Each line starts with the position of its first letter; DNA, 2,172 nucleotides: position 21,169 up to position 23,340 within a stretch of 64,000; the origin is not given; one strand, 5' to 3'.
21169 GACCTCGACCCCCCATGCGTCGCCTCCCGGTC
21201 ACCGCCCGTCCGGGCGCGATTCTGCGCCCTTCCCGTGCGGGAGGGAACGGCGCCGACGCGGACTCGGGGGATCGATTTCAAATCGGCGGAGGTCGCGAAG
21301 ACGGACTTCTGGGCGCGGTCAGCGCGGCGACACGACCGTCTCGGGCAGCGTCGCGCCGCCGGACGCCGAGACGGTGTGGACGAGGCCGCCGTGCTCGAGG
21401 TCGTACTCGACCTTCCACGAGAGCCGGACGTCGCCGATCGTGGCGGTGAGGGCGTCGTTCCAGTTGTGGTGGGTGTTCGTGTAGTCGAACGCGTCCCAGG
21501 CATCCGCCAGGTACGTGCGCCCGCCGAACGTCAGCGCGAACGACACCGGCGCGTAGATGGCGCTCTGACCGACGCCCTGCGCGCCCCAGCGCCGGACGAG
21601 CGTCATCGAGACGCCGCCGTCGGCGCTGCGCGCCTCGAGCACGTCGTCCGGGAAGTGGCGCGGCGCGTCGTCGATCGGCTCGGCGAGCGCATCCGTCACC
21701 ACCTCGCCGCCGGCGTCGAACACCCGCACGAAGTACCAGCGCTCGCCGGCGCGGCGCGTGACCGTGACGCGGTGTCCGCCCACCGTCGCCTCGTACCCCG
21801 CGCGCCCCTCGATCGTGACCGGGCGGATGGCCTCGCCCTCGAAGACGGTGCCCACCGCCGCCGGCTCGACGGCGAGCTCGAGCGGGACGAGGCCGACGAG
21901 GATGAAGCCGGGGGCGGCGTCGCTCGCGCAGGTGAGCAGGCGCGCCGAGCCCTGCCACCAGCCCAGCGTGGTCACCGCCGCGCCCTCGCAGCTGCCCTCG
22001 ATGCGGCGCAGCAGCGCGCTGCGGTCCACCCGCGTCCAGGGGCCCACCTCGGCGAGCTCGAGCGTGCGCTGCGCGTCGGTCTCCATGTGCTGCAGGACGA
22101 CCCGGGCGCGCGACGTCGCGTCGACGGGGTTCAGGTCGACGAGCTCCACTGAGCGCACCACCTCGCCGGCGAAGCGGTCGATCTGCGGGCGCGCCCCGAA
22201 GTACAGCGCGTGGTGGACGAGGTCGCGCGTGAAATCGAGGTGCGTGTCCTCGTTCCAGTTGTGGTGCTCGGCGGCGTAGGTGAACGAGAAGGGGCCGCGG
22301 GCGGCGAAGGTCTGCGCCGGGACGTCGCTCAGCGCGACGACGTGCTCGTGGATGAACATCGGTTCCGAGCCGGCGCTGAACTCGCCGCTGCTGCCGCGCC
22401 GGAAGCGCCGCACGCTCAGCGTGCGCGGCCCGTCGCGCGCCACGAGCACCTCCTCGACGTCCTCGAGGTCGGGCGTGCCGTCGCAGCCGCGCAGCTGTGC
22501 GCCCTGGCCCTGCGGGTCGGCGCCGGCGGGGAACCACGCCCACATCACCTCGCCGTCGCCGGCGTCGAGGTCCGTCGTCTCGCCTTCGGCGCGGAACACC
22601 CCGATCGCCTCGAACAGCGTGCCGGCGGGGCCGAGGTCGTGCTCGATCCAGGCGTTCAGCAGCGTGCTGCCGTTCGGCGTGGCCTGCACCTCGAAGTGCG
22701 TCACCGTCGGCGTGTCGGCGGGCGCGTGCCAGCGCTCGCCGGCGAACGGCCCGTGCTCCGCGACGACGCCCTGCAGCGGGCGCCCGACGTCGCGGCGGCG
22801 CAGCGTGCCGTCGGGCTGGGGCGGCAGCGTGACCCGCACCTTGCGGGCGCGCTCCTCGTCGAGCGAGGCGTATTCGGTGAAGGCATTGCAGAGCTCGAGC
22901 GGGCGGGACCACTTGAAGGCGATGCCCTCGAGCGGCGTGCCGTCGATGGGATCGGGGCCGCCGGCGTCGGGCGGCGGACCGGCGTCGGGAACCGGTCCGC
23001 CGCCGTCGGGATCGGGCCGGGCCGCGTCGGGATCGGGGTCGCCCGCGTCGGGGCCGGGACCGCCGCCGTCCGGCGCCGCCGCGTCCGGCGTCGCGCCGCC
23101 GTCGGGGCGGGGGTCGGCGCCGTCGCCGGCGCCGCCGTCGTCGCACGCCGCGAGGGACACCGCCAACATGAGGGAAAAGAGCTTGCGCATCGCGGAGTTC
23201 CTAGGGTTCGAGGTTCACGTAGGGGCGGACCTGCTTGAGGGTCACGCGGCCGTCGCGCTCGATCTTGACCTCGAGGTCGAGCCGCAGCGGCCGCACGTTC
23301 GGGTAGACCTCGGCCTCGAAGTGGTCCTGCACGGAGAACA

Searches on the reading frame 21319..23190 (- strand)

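Call 11: search_protein_families(library=ncbifam, proteins=[window:21319-23190:-], max_evalue=0.01)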
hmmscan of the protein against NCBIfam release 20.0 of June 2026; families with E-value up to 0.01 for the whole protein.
window:21319-23190:- (623 aa): 0 families

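Call 12: search_protein_families(library=pfam, proteins=[window:21319-23190:-], max_evalue=0.01)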
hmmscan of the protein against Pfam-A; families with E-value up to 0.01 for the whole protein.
window:21319-23190:- (623 aa): 1 family
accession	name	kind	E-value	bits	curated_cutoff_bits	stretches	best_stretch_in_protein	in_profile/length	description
PF03112.19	DUF244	-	0.0065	16.8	22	0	309-374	21-85/161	Uncharacterized protein family (ORF7) DUF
